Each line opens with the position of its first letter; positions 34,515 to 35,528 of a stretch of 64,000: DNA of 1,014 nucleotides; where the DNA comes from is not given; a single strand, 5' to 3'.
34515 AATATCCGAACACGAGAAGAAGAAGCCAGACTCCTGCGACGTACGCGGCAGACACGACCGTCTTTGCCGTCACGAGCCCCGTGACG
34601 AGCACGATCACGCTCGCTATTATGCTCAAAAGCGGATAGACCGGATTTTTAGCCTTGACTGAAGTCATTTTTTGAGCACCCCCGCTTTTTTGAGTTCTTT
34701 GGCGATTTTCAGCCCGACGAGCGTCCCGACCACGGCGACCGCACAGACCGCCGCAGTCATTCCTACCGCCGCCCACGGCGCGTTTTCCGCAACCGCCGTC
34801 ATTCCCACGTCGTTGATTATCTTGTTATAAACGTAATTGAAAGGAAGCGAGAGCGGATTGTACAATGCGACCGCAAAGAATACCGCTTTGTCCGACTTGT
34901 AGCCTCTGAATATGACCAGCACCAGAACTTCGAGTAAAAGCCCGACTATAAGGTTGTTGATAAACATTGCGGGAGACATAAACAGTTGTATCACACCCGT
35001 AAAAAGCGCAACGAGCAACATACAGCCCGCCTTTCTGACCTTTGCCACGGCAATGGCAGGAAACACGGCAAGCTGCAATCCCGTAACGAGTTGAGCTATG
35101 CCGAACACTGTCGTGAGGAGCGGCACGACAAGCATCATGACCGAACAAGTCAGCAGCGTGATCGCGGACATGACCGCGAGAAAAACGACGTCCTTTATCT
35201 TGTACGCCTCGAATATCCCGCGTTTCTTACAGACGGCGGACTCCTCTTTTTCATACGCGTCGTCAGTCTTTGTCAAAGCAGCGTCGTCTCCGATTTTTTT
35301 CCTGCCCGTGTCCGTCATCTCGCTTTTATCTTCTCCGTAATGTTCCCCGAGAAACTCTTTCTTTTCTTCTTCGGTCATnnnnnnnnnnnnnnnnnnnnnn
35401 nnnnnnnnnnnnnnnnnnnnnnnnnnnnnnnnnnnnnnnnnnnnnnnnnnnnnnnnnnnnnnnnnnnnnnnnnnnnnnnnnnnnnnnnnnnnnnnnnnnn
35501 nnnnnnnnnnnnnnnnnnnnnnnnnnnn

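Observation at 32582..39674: Seven-gene operon combining a YgbA-like Cys-rich protein, a lipoprotein, a CydDC-like ABC exporter pair and a complete ECF importer module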

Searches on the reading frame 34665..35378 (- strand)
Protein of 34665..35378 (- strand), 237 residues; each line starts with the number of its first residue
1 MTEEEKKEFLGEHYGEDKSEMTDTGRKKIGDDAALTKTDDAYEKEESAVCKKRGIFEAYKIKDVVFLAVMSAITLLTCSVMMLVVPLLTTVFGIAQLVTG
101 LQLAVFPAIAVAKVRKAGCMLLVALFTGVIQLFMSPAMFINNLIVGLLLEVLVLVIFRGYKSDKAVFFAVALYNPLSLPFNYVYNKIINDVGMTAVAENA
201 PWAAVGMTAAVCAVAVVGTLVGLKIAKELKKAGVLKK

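Call 3: search_protein_families(library=pfam, proteins=[window:34665-35378:-], max_evalue=0.01)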
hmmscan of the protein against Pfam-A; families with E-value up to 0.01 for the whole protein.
window:34665-35378:- (237 aa): 1 family
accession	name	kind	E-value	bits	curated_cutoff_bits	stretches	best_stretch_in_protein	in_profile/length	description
PF09605.15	Trep_Strep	-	6.8e-07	29.9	28.7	1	61-228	1-177/185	Hypothetical bacterial integral membrane protein (Trep_Strep)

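Call 4: search_protein_families(library=ncbifam, proteins=[window:34665-35378:-], max_evalue=0.01)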
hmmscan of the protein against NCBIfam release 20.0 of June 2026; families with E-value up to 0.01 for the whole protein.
window:34665-35378:- (237 aa): 1 family
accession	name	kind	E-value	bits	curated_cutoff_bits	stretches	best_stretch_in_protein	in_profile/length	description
TIGR02185.1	Trep_Strep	subfamily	4.8e-06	26.8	76.45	1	60-202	2-144/188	MptD family putative ECF transporter S component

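Call 9: find_encoding_contigs(protein=window:34665-35378:-, flank=10000, max_places=6)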
Protein window:34665-35378:- (237 aa): 14 contigs read that carry it; 6 places shown.
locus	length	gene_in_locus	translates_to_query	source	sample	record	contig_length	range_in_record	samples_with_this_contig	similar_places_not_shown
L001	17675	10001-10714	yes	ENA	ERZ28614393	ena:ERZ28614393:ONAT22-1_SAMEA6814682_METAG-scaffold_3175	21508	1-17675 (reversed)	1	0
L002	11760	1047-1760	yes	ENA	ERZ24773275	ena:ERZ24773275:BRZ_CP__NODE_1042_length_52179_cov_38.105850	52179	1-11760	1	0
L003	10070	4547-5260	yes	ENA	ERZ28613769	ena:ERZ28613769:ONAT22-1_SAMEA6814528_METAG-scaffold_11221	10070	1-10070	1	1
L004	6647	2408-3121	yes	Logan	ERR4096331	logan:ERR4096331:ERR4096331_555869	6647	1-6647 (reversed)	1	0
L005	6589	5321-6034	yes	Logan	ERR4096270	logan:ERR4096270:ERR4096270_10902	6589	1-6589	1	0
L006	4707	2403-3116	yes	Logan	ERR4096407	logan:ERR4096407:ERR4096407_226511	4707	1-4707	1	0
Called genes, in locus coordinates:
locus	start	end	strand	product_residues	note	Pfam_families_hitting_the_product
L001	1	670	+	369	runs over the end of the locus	PF02129:Peptidase_S15, PF00561:Abhydrolase_1, PF12146:Hydrolase_4, PF00326:Peptidase_S9 (weak)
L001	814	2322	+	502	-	PF02446:Glyco_hydro_77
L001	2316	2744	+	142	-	-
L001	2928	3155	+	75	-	PF00550:PP-binding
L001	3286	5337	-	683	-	PF00724:Oxidored_FMN, PF07992:Pyr_redox_2, PF00070:Pyr_redox (weak), PF12831:FAD_oxidored (weak), PF13450:NAD_binding_8 (weak), PF13738:Pyr_redox_3, PF07992:Pyr_redox_2, PF00070:Pyr_redox (weak), +4 more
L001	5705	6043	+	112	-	PF11756:YgbA_NO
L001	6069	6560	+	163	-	-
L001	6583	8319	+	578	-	PF00664:ABC_membrane, PF02463:SMC_N, PF13476:AAA_23 (weak), PF00005:ABC_tran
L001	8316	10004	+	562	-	PF00664:ABC_membrane, PF00005:ABC_tran, PF02463:SMC_N (weak)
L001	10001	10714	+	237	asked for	PF09605:Trep_Strep (weak)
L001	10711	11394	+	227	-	PF02361:CbiQ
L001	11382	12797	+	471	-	PF03193:RsgA_GTPase (faint), PF00005:ABC_tran, PF02463:SMC_N (faint), PF13191:AAA_16 (faint), PF13555:AAA_29 (faint), PF00004:AAA (faint), PF00005:ABC_tran, PF13304:AAA_21, +2 more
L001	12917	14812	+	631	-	-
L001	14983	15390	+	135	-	PF07411:DUF1508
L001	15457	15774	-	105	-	PF05437:AzlD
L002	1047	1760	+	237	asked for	PF09605:Trep_Strep (weak)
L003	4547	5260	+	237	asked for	PF09605:Trep_Strep (weak)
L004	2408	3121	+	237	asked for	PF09605:Trep_Strep (weak)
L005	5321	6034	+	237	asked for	PF09605:Trep_Strep (weak)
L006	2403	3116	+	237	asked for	PF09605:Trep_Strep (weak)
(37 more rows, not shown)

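Call 10: find_homologous_proteins(query=window:34665-35378:-, max_evalue=0.001)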
Query window:34665-35378:- (237 aa): 157 proteins with E <= 0.001 among 2923 candidates; the best 120 are listed.
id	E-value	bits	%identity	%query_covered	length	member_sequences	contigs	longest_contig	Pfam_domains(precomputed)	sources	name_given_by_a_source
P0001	1.5e-143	494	99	100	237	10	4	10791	PF09605.16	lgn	-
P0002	5.2e-100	352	78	93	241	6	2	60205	PF09605.16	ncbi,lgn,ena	-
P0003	5.3e-98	345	73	94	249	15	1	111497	PF09605.16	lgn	-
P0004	1.4e-97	344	76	92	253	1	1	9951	PF09605.16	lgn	-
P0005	8.2e-97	341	73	94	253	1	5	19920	PF09605.16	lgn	-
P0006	9.6e-97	341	73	94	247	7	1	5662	PF09605.16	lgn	-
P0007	1.5e-96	340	77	92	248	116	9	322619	PF09605.16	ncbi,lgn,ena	-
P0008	2.6e-95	336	73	94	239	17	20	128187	PF09605.16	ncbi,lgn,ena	-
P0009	4.8e-95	335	68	99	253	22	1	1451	-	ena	-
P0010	1.6e-94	334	67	100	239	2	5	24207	PF09605.16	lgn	-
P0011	5.3e-94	332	67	100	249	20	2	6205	PF09605.16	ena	-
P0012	7.6e-94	331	72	100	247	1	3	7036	PF09605.16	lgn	-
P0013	8.6e-94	331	66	100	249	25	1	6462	PF09605.16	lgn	-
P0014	1.2e-93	331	68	100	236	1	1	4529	PF09605.16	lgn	-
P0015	1.6e-92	327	71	93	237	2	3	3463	PF09605.16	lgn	-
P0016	4.2e-92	326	69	100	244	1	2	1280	PF09605.16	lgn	-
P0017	1.2e-90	321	73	91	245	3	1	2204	PF09605.16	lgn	-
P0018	6.3e-82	292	62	100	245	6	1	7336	PF09605.16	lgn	-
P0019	2.1e-81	291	58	99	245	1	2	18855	PF09605.16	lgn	-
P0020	1.2e-80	288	60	93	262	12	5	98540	PF09605.16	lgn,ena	-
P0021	2.9e-80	287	68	79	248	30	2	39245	PF09605.16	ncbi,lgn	-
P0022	1.1e-79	285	60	99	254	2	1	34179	PF09605.16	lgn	-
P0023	1.3e-79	285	61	91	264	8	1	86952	PF09605.16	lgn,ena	-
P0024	1.7e-79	285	65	91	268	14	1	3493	PF09605.16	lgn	-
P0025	1.8e-78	281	61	92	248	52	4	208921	PF09605.16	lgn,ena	-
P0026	6.3e-78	279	61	95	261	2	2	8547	PF09605.16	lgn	-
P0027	1.1e-77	279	61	93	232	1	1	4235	PF09605.16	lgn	-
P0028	7.3e-74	266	58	92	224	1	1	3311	PF09605.16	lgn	-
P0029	1.2e-72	262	59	92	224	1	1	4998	PF09605.16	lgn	-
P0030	9.7e-72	259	68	78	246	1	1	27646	PF09605.16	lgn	-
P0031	5.4e-71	257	57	93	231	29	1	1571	PF09605.16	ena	-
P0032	1.0e-70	256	55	94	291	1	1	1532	PF09605.16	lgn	-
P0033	3.8e-70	254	62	84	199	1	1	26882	PF09605.16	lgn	-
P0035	4.0e-68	247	61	84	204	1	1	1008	PF09605.16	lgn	-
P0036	1.6e-67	245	56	89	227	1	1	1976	PF09605.16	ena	-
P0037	6.3e-67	243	56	93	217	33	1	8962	PF09605.16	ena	-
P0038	5.1e-65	237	54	96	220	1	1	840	PF09605.16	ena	-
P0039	7.1e-64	234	55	89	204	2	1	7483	PF09605.16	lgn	-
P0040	7.2e-64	233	63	77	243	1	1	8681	PF09605.16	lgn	-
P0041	9.1e-64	233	61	78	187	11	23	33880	PF09605.16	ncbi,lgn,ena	-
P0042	1.6e-63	232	60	78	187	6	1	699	PF09605.16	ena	-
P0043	8.3e-63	230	61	79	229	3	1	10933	PF09605.16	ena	-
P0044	1.3e-62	229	60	78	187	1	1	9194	PF09605.16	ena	-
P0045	1.5e-62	229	59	78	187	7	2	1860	PF09605.16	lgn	-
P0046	2.0e-62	229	60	77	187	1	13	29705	PF09605.16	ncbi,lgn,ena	-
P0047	3.4e-62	228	59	78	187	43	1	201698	PF09605.16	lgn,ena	-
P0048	1.2e-61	226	60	76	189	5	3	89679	PF09605.16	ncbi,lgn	ncbi:MAG: MptD family putative ECF transporter S component [Sphaerochaeta sp.]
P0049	1.5e-61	226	59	78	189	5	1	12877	PF09605.16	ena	-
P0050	2.7e-61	225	57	78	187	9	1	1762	PF09605.16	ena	-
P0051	3.9e-61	225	59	78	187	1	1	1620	PF09605.16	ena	-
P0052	4.3e-61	224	56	78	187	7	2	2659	PF09605.16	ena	-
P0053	4.5e-61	224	56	78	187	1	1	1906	PF09605.16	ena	-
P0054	4.8e-61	224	58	78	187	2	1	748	PF09605.16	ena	-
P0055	5.0e-61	224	56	78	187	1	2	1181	PF09605.16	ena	-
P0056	6.5e-61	224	58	78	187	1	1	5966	PF09605.16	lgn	-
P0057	6.6e-61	224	55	78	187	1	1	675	PF09605.16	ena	-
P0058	7.5e-61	224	59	78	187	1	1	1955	PF09605.16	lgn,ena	-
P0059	9.2e-61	223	58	78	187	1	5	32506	PF09605.16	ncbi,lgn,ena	-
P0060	9.3e-61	223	53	92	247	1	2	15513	PF09605.16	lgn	-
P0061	1.3e-60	223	58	78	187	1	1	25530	PF09605.16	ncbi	-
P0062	1.6e-60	223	55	78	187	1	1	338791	PF09605.16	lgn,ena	-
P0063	1.7e-60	222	56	78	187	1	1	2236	PF09605.16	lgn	-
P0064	1.9e-60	222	56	78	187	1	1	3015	PF09605.16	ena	-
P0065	2.1e-60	222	56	78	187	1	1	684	PF09605.16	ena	-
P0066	2.4e-60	222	56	78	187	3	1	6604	PF09605.16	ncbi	ncbi:MAG: MptD family putative ECF transporter S component [Ruminococcus sp.]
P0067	2.5e-60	222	57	78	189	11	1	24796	PF09605.16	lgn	-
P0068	3.6e-60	221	56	78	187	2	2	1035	PF09605.16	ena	-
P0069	4.1e-60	221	58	76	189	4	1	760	PF09605.16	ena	-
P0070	4.8e-60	221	56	78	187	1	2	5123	PF09605.16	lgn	-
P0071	5.8e-60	221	58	77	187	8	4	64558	PF09605.16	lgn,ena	-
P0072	7.3e-60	220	57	78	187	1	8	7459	PF09605.16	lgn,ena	-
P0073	1.5e-59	219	56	78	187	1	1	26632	PF09605.16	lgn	-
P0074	1.5e-59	219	56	78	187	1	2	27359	PF09605.16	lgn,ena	-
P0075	1.6e-59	219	56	78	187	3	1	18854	PF09605.16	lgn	-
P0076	2.6e-59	219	56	78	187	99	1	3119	PF09605.16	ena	-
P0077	3.6e-59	218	56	78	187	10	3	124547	PF09605.16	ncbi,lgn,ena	-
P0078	4.1e-59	218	56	78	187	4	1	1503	PF09605.16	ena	-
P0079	4.5e-59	218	57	78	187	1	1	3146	PF09605.16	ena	-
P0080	5.7e-59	217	58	75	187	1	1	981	PF09605.16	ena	-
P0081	8.6e-59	217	57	78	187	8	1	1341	PF09605.16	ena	-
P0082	8.9e-59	217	56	78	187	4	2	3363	PF09605.16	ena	-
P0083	9.0e-59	217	56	78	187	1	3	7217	PF09605.16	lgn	-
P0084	9.8e-59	217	57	76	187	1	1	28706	PF09605.16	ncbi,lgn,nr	ncbi:MAG: MptD family putative ECF transporter S component [Oscillospiraceae bacterium]|nr:MptD fami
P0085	1.3e-58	216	56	78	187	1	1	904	PF09605.16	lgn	-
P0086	1.5e-58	216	55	78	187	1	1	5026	PF09605.16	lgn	-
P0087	1.6e-58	216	58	79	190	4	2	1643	PF09605.16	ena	-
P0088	1.8e-58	216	59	78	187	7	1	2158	PF09605.16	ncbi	-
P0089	2.0e-58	216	57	78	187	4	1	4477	PF09605.16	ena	-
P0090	2.5e-58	215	56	78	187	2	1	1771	PF09605.16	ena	-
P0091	4.3e-58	215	52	82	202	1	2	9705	PF09605.16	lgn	-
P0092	8.7e-58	214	55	78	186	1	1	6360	PF09605.16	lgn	-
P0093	1.0e-57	213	55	78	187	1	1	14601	PF09605.16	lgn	-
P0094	4.7e-57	211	56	78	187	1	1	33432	PF09605.16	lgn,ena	-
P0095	6.3e-57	211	57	77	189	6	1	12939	PF09605.16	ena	-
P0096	6.7e-56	207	56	78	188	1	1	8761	PF09605.16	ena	-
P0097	1.2e-55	207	58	78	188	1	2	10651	PF09605.16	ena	-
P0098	1.3e-55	206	56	77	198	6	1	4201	PF09605.16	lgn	-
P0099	2.2e-55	206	57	78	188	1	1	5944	PF09605.16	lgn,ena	-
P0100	2.3e-55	206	57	78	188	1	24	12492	PF09605.16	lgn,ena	-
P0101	1.7e-54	203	54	78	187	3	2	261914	PF09605.16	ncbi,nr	ncbi:MAG: MptD family putative ECF transporter S component [Lachnospiraceae bacterium]|nr:MptD famil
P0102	2.7e-54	202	55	81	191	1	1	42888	PF09605.16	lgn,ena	-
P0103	3.2e-54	202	54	78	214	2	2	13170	PF09605.16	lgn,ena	-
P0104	5.9e-54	201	53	78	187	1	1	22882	PF09605.16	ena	-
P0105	1.6e-53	200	53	80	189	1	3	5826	PF09605.16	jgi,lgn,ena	-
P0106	2.0e-53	199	53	79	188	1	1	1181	PF09605.16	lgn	-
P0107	2.2e-52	196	52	76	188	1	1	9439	PF09605.16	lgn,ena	-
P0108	1.7e-51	193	53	77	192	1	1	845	PF09605.16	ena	-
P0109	1.4e-49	187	55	77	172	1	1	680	PF09605.16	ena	-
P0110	3.6e-48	182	59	63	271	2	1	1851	PF09605.16,PF11756.14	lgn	-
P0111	7.6e-48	181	49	84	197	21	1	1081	PF09605.16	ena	-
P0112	8.6e-48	181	48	84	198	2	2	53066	PF09605.16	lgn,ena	-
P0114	7.9e-45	171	42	95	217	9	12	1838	PF09605.16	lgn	-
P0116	1.9e-44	170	44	85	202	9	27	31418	PF09605.16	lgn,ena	-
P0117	8.4e-44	168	42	100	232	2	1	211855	PF09605.16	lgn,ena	-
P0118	9.9e-44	168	42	91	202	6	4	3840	PF09605.16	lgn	-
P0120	1.7e-43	167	43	85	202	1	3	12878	PF09605.16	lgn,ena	-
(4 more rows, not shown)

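Call 12: find_related_loci(query=A1, collection=genome_contigs, flank=10000)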
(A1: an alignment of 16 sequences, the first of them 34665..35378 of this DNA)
Query A1 (237 aa) in genome_contigs; peptide patterns used: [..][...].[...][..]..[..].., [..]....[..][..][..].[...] (x = any residue, [..] = any of these).
222 stretches matched a pattern; 75 encode a relative of the query (tblastn E <= 1e-3); 75 distinct loci.
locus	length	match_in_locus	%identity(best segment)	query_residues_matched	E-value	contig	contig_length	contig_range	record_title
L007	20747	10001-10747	68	1-237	9e-108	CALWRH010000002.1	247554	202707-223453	MAG: uncultured Christensenellaceae bacterium isolate BRZ_KS__bin118 genome assembly, contig: BRZ_KS__NODE_16_length_247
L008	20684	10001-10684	71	13-234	6e-105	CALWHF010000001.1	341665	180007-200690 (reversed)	MAG: uncultured Christensenellaceae bacterium isolate BRZ_LQ__bin77 genome assembly, contig: BRZ_LQ__NODE_6_length_34166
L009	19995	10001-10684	73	16-237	2e-104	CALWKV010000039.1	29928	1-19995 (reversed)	MAG: uncultured Christensenellaceae bacterium isolate E37__bin146 genome assembly, contig: E37__k127_4750300, whole geno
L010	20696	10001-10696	77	21-237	6e-101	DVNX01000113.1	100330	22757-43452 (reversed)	MAG TPA_asm: Candidatus Ornithoclostridium faecavium isolate 63 CHK106__C393511_L100330_ERR2241854, whole genome shotgun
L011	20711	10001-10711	73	16-237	5e-96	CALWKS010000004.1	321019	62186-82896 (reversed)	MAG: uncultured Christensenellaceae bacterium isolate BRZ_QI__bin43 genome assembly, contig: BRZ_QI__NODE_13_length_3210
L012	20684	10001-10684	78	18-237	3e-93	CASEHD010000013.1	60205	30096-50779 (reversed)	uncultured Christensenella sp. isolate B31_L2_392392_idba_bin.53 genome assembly, contig: B31_L2_392392_idba_bin.53.fa_s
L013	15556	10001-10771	68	5-237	3e-92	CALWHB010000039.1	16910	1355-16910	MAG: uncultured Christensenellaceae bacterium isolate BRZ_AN__bin44 genome assembly, contig: BRZ_AN__NODE_5185_length_16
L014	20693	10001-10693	59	7-237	5e-88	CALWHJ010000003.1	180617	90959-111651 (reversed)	MAG: uncultured Christensenellaceae bacterium isolate BRZ_DR__bin29 genome assembly, contig: BRZ_DR__NODE_97_length_1806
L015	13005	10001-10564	69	50-237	1e-85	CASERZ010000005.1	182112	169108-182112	uncultured Christensenella sp. isolate O73_L3_325325_idba_bin.69 genome assembly, contig: O73_L3_325325_idba_bin.69.fa_s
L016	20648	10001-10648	63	23-237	8e-83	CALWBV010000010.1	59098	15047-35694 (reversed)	MAG: uncultured Christensenellaceae bacterium isolate BRZ_KS__bin91 genome assembly, contig: BRZ_KS__NODE_726_length_590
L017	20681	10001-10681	60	17-237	1e-82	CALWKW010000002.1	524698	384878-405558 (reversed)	MAG: uncultured Christensenellaceae bacterium isolate BRZ_MM__bin39 genome assembly, contig: BRZ_MM__NODE_3_length_52469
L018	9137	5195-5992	51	3-237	2e-75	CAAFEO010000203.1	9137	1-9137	MAG TPA_asm: Clostridia bacterium, isolate HGM11417, WGS project CAAFEO010000000 data, contig: SRS104197_37_k99_98890, w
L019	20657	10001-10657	56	12-236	3e-75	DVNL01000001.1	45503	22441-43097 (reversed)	MAG TPA_asm: Candidatus Enterosoma merdigallinarum isolate 33044 MalCec4__C50264_L45503_SRR2134673, whole genome shotgun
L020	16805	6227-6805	59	45-237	2e-72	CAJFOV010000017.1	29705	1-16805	Candidatus Aristotella avistercoris isolate Coassembly_mag_500 genome assembly, contig: MAGpy_11413_min2k_bin_500_fak87_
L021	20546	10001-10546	61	55-236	2e-70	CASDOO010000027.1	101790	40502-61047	uncultured Firmicutes bacterium isolate Batch1_idba_bin.1637 genome assembly, contig: Batch1_idba_bin.1637.fa_k87_120182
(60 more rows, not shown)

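Call 34: search_dna_similar(query=window:34665-35378:-, collection=plasmids, mode=protein, max_evalue=0.001, max_rows=20)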
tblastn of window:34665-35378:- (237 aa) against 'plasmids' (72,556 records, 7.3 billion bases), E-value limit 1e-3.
No match.

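Call 86: search_protein_representatives(alignment_id=A1)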
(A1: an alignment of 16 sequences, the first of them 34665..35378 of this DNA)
Query: 16 sequences, 199 profile positions. Proteins with E-value up to 0.001 (for the whole library): 231; up to 1e-10: 151; up to 1e-30: 60. The best 150 are listed.
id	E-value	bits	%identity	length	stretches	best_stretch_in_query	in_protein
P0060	2.6e-80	285.0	-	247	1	6-199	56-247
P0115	8.9e-78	276.8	-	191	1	11-198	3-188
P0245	6.4e-76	270.7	-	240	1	9-199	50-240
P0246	1.5e-75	269.5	-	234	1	14-194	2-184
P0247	6.3e-70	251.1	-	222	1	28-199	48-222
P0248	6.5e-68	244.6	-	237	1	8-199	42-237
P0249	6.0e-67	241.4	-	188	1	13-199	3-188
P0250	1.8e-66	239.8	-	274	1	10-199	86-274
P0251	3.6e-66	238.9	-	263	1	17-199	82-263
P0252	2.7e-65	236.0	-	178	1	48-189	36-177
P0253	1.1e-63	230.8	-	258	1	5-199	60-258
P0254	1.1e-61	224.3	-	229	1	5-199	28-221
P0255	4.2e-61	222.3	-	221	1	15-174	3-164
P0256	5.2e-61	222.0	-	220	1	15-169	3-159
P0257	7.8e-60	218.2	-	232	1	5-199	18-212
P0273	2.9e-42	160.9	-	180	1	18-198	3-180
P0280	1.5e-39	152.0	-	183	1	17-198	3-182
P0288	1.7e-34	135.5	-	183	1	18-198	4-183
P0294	5.7e-32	127.2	-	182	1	15-196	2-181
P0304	5.4e-30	120.8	-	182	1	18-198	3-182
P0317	7.0e-26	107.4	-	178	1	19-196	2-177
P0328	1.6e-23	99.7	-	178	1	20-196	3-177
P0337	2.5e-20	89.2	-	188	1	20-198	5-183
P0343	5.3e-19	84.9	-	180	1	20-194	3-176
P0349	4.6e-18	81.8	-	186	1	20-196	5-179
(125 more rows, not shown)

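Call 87: list_cluster_members(proteins=[P0273, P0280, P0288, P0294, P0304, P0317, P0328, P0337, P0349, P0343])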
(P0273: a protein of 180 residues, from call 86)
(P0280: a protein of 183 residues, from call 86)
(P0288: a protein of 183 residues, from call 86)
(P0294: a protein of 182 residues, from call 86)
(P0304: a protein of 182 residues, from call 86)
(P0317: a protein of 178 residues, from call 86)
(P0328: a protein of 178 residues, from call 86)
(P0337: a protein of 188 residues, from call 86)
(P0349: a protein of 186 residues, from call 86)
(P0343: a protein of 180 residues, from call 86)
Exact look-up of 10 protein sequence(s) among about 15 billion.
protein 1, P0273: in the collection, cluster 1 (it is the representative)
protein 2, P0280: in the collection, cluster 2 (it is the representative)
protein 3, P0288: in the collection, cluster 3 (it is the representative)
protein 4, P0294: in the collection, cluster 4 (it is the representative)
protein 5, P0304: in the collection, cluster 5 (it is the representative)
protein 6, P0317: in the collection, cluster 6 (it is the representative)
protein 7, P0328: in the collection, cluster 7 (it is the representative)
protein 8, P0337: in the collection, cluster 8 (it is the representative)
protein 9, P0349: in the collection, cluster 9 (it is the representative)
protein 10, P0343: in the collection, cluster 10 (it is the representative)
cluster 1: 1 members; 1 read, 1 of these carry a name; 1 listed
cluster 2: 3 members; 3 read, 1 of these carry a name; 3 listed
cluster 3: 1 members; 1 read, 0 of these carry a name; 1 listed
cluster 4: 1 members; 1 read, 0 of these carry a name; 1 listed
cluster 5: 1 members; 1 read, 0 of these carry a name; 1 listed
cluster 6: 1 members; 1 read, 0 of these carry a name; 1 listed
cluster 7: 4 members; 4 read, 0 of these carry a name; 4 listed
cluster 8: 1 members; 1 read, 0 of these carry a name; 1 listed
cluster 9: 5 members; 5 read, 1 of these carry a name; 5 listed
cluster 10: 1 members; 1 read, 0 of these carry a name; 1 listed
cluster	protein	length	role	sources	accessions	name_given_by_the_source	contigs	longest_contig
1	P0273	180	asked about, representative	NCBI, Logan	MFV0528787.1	MAG: MptD family putative ECF transporter S component [Lachnospiraceae bacterium]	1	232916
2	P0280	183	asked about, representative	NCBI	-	-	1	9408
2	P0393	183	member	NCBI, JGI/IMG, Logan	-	energy-coupling factor transport system substrate-specific component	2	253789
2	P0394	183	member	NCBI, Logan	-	-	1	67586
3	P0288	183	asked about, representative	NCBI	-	-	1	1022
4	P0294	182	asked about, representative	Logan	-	-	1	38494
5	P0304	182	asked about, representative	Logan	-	-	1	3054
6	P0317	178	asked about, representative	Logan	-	-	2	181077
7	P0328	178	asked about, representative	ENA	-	-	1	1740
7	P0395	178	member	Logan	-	-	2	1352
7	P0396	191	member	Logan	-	-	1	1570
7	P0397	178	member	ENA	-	-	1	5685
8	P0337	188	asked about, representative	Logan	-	-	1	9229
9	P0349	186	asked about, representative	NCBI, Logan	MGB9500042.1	MAG: MptD family putative ECF transporter S component [Dissulfuribacterales bacterium]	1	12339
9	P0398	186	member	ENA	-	-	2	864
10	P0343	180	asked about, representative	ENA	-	-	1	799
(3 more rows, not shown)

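Call 88: search_protein_families(library=ncbifam, alignment_id=A1, max_evalue=0.001)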
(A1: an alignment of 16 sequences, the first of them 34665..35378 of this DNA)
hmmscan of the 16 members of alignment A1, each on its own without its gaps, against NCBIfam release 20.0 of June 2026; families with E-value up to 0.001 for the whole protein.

A. member 1, window:34665-35378:- (237 aa): 1 family
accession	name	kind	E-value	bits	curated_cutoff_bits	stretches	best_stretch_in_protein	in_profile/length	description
TIGR02185.1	Trep_Strep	subfamily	4.8e-06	26.8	76.45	1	60-202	2-144/188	MptD family putative ECF transporter S component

B. families by the number of members that match (of 16 scanned): 8 families
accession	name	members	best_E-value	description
TIGR02185.1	Trep_Strep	16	5.1e-12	MptD family putative ECF transporter S component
NF007714.0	PRK10410.1-2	1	3e-34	nitrous oxide-stimulated promoter family protein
NF007715.0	PRK10410.1-3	1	1.3e-31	nitrous oxide-stimulated promoter family protein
NF007716.0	PRK10410.1-4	1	5.9e-24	nitrous oxide-stimulated promoter family protein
NF007717.0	PRK10410.2-1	1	1.2e-20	nitrous oxide-stimulated promoter family protein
NF007713.0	PRK10410.1-1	1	3.4e-20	nitrous oxide-stimulated promoter family protein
NF007719.0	PRK10410.2-3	1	6.1e-14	nitrous oxide-stimulated promoter family protein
NF007718.0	PRK10410.2-2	1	1.8e-08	nitrous oxide-stimulated promoter family protein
